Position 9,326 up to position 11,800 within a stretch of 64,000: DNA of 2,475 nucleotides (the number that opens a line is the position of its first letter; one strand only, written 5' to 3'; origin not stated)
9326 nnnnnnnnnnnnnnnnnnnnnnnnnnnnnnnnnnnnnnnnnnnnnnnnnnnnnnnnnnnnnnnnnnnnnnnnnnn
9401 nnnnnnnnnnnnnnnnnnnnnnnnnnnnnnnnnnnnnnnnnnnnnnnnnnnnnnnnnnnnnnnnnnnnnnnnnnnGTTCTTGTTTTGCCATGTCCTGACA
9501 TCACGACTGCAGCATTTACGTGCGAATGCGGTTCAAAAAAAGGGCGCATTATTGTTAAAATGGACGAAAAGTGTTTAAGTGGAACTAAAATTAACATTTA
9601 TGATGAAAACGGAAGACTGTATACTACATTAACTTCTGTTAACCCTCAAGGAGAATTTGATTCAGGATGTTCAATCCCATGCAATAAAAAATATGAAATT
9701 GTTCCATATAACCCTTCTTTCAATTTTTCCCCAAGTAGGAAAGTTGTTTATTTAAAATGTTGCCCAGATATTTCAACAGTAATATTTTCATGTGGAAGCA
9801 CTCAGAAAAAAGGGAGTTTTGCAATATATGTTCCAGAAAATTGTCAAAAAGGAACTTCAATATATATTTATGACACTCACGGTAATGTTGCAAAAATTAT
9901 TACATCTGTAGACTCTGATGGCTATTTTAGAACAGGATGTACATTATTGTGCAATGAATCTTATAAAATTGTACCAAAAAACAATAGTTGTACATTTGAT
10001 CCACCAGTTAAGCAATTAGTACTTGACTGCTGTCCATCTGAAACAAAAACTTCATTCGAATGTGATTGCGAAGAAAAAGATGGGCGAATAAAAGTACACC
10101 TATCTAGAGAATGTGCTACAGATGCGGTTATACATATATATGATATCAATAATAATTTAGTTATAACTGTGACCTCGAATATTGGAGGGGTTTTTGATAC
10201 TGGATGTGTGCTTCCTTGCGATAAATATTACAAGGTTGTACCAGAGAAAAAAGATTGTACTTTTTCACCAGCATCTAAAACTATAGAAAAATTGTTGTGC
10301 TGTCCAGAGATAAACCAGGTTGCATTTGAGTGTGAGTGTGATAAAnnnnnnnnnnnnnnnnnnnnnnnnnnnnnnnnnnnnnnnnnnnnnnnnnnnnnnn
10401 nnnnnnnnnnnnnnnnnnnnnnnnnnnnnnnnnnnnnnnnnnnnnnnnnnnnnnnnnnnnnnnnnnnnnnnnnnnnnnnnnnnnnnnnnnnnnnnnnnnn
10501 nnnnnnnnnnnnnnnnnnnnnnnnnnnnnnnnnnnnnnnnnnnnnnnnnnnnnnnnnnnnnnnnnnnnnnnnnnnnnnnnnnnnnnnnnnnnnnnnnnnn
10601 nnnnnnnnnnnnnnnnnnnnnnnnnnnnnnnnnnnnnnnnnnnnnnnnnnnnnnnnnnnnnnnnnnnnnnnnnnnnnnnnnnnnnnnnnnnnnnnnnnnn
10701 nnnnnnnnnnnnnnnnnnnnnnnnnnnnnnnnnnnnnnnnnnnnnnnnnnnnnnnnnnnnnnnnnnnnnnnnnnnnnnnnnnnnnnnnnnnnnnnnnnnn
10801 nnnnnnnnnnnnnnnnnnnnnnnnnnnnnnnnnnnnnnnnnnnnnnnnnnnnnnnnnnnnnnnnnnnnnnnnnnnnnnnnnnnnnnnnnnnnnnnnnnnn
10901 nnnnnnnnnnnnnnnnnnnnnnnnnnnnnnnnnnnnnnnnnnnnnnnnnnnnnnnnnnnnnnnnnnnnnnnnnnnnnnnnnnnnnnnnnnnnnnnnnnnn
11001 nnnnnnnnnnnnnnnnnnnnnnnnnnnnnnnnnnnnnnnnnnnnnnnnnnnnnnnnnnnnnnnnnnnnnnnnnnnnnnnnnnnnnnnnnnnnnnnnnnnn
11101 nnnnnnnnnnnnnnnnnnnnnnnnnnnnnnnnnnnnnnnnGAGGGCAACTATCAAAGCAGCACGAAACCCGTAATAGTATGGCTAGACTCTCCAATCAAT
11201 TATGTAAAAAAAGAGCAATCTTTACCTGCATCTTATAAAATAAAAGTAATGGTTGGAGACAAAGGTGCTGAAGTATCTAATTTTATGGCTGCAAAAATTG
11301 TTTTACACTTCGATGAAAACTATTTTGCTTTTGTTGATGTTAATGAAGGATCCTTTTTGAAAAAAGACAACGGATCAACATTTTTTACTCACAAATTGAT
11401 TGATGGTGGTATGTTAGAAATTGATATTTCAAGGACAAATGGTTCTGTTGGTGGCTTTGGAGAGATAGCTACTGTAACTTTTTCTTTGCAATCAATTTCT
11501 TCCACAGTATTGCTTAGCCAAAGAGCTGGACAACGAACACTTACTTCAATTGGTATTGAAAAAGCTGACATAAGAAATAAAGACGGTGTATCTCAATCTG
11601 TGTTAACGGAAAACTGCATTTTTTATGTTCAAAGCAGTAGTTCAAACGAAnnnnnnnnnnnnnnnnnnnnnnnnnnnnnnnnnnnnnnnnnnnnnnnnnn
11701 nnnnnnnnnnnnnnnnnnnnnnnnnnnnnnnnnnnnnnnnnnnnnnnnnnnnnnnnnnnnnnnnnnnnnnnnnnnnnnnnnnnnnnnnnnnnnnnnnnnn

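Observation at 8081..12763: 1560-aa surface protein combining about 10 Cys-rich prealbumin-like repeats, cohesin-like and dockerin-like modules, and CuAO-N anchors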

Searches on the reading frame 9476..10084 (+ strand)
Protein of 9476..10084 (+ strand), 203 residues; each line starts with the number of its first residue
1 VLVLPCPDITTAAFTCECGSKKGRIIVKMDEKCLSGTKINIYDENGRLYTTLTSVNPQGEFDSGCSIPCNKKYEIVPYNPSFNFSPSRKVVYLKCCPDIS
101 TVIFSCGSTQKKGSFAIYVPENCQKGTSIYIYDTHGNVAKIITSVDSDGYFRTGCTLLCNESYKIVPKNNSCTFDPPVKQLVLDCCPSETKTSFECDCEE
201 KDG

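Call 22: predict_structure(alignment_id=A1)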
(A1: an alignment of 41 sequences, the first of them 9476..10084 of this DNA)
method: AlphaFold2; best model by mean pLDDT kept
length: 203 residues; sequences in the alignment: 41
mean_pLDDT: 95.1   pTM: 0.65
mean pLDDT of the five models: 95.1, 94.6, 94.5, 94.1, 93.7
residues with pLDDT >= 90: 179; 70-90: 21; 50-70: 3; < 50: 0
segments of 3 or more residues with pLDDT < 50: none
pLDDT, mean of each block of 10 residues (from residue 1): 89 80 98 97 98 98 98 97 96 97 92 97 98 97 98 96 98 98 97 95 62
secondary structure, 60 per line:
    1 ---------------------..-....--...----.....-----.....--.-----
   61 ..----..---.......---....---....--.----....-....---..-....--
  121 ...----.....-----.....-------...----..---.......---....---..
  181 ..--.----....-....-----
elements in order: E25-28 E38-42 E48-52 E72-78 E82-85 E89-92 E100-103 E105-108 E115-118 E128-132 E138-142 E150-152 E162-168 E172-175 E179-182 E190-193 E195-198

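Call 25: fold_search(model_id=the predicted structure, library=pdb)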
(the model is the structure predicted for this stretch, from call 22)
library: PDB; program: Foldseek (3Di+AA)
matches with E <= 10: 1039; with E <= 0.001: 33
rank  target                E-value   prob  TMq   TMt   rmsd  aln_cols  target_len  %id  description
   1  10ps                  8.0e-08  1.00  0.53  0.24   6.0       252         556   12  Crystal structure of SdrD A2-A3-B1-B2 domains from Staphylococcus aureus JH1 (released 2026-02-11)
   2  6vjb                  5.7e-07  1.00  0.42  0.09  10.4       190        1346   12  Crystal structure of a catalytically inactive CXC Chemokine-degrading protease SpyCEP from Streptococcus pyogenes (released 2020-04-15)
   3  9c7u_B                1.0e-06  1.00  0.39  0.41   7.3       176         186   12  Structure of the human truncated BOS complex in GDN (released 2024-08-21)
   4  3phs                  1.1e-06  1.00  0.36  0.32  11.8       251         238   10  Crystal Structure of GBS52, the minor pilin in gram-positive pathogen Streptococcus agalactiae (released 2010-11-17)
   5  6fwv_B                1.5e-06  1.00  0.63  0.27   4.4       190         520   13  The Bacillus anthracis TIE protein (released 2018-08-08)
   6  6fwv_A                1.7e-06  1.00  0.63  0.27   4.3       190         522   14  The Bacillus anthracis TIE protein (released 2018-08-08)
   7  7edd                  1.9e-06  1.00  0.43  0.08  10.0       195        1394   11  Crystal structure of a serine protease from Streptococcus pyogenes (released 2021-05-12)
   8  5xyr                  3.9e-06  1.00  0.42  0.08  10.0       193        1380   10  Crystal structure of a serine protease from Streptococcus species (released 2018-08-08)
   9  5xya                  4.8e-06  1.00  0.39  0.08  10.0       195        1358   11  Crystal structure of a serine protease from Streptococcus species (released 2018-08-08)
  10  6bbt_A                3.5e-05  1.00  0.36  0.30  11.7       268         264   12  Structure of the major pilin protein (T-13) from Streptococcus pyogenes serotype GAS131465 (released 2018-10-24)
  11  7k1u                  5.6e-05  1.00  0.48  0.40   9.4       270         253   10  Crystal Structure of SrtB-anchored Collagen-binding Adhesin Fragment (residues 206-565) from Clostridioides difficile st (released 2021-10-20)
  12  6bbt_B                6.6e-05  1.00  0.31  0.26  12.3       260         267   12  Structure of the major pilin protein (T-13) from Streptococcus pyogenes serotype GAS131465 (released 2018-10-24)
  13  4h40_A                1.5e-04  0.96  0.22  0.17  14.9       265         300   11  Crystal structure of a putative cell adhesion protein (BF2867) from Bacteroides fragilis NCTC 9343 at 2.57 A resolutio (released 2012-10-03)
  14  5cag                  1.8e-04  1.00  0.30  0.23  17.5       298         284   10  Crystal structure of a putative adhesin (BACOVA_02677) from Bacteroides ovatus ATCC 8483 at 3.00 A resolution (PSI Commu (released 2015-10-14)
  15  4h40_B                1.8e-04  0.98  0.25  0.18  15.7       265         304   11  Crystal structure of a putative cell adhesion protein (BF2867) from Bacteroides fragilis NCTC 9343 at 2.57 A resolutio (released 2012-10-03)
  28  1d2p                  6.8e-04  1.00  0.39  0.25   7.6       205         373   11  CRYSTAL STRUCTURE OF TWO B REPEAT UNITS (B1B2) OF THE COLLAGEN BINDING PROTEIN (CNA) OF STAPHYLOCOCCUS AUREUS (released 2000-09-27)
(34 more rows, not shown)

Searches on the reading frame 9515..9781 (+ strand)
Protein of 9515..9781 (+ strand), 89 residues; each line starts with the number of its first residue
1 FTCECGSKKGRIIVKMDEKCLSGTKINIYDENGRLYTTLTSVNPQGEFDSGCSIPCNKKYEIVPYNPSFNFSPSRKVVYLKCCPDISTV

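Call 19: search_protein_families(library=pfam, proteins=[window:9515-9781:+], max_evalue=10)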
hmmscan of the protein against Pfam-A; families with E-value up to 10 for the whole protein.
window:9515-9781:+ (89 aa): 0 families

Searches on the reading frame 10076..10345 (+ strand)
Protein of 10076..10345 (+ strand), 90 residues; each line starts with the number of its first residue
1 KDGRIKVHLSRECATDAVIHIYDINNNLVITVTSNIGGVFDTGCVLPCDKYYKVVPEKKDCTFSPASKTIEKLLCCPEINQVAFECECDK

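Call 52: find_related_loci(query=A4, collection=genome_contigs, flank=3000)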
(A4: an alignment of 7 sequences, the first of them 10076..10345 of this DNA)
Query A4 (90 aa) in genome_contigs; peptide patterns used: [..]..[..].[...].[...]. (x = any residue, [..] = any of these).
32 stretches matched a pattern; 24 encode a relative of the query (tblastn E <= 1e-3); 23 distinct loci.
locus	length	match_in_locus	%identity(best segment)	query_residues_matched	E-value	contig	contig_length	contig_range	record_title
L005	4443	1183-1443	61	2-88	1e-34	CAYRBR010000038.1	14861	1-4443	MAG TPA_asm: uncultured Caldisericota bacterium isolate binchicken_co42_481 genome assembly, contig: NODE_5872_length_14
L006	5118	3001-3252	46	2-85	1e-27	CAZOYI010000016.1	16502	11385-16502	MAG TPA_asm: uncultured Caldisericota bacterium isolate SRP067234_co1_130 genome assembly, contig: k99_1079381, whole ge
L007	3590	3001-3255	48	1-85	1e-26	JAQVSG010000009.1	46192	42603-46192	MAG: Caldisericia bacterium isolate STF1_269 NODE_1516_length_46192_cov_7.160599_Sandtown_F1, whole genome shotgun seque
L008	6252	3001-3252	44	2-85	2e-25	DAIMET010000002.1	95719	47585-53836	MAG TPA_asm: Calditrichota bacterium isolate CTOTU18381 NODE_113_length_95719_cov_9.064977, whole genome shotgun sequenc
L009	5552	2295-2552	51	3-89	3e-25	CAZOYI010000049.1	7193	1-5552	MAG TPA_asm: uncultured Caldisericota bacterium isolate SRP067234_co1_130 genome assembly, contig: k99_1134803, whole ge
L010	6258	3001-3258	49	3-89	3e-24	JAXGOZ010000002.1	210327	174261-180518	MAG: Caldisericia bacterium isolate AnMBR.bin291 bin291_2, whole genome shotgun sequence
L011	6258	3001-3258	48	2-88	5e-24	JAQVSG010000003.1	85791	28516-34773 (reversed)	MAG: Caldisericia bacterium isolate STF1_269 NODE_436_length_85791_cov_6.060037_Sandtown_F1, whole genome shotgun sequen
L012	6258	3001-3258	44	3-88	2e-23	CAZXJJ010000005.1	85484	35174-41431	MAG TPA_asm: uncultured Caldisericota bacterium isolate binchicken_co40_29 genome assembly, contig: NODE_301_length_8548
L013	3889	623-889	47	1-90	5e-23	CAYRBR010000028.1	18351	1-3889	MAG TPA_asm: uncultured Caldisericota bacterium isolate binchicken_co42_481 genome assembly, contig: NODE_4048_length_18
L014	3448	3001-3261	48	3-90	2e-22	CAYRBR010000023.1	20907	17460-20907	MAG TPA_asm: uncultured Caldisericota bacterium isolate binchicken_co42_481 genome assembly, contig: NODE_3195_length_20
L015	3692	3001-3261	43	3-90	2e-21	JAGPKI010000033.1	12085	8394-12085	MAG: Caldisericia bacterium isolate Gw_SlDig_bin_87 Gw_SlDig_10041_length_12085_cov_39.775213, whole genome shotgun sequ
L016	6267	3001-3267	46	3-90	3e-21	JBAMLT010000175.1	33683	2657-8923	MAG: Caldisericota bacterium isolate MAG12 ExploCarb_3808S_S2_350_length_33683_cov_4, whole genome shotgun sequence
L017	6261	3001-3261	44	3-88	8e-21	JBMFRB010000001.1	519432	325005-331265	MAG: Candidatus Sumerlaeaceae bacterium isolate KM4344-30 NODE_2_length_519432_cov_8.913236, whole genome shotgun sequen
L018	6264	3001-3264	42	3-89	1e-20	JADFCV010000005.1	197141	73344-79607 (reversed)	MAG: Candidatus Sumerlaeota bacterium isolate QZM1.54 NODE_5_length_197141_cov_4.394266, whole genome shotgun sequence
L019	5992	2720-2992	45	1-90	1e-20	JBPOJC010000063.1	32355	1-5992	MAG: Caldisericota bacterium isolate MAG_4091 c_000000608685, whole genome shotgun sequence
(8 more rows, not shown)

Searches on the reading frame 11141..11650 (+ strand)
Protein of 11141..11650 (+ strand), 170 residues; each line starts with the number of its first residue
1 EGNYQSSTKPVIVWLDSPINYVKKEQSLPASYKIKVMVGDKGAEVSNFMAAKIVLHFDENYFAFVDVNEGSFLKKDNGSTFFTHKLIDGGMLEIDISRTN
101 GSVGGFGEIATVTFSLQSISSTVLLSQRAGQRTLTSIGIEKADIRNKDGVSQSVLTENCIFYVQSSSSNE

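Call 19: search_protein_families(library=pfam, proteins=[window:11141-11650:+], max_evalue=10)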
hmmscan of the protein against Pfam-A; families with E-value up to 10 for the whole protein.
window:11141-11650:+ (170 aa): 1 family
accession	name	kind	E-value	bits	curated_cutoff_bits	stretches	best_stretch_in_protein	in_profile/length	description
PF00963.24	Cohesin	-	2.7e-05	24.8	24.1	1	33-122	15-107/139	Cohesin domain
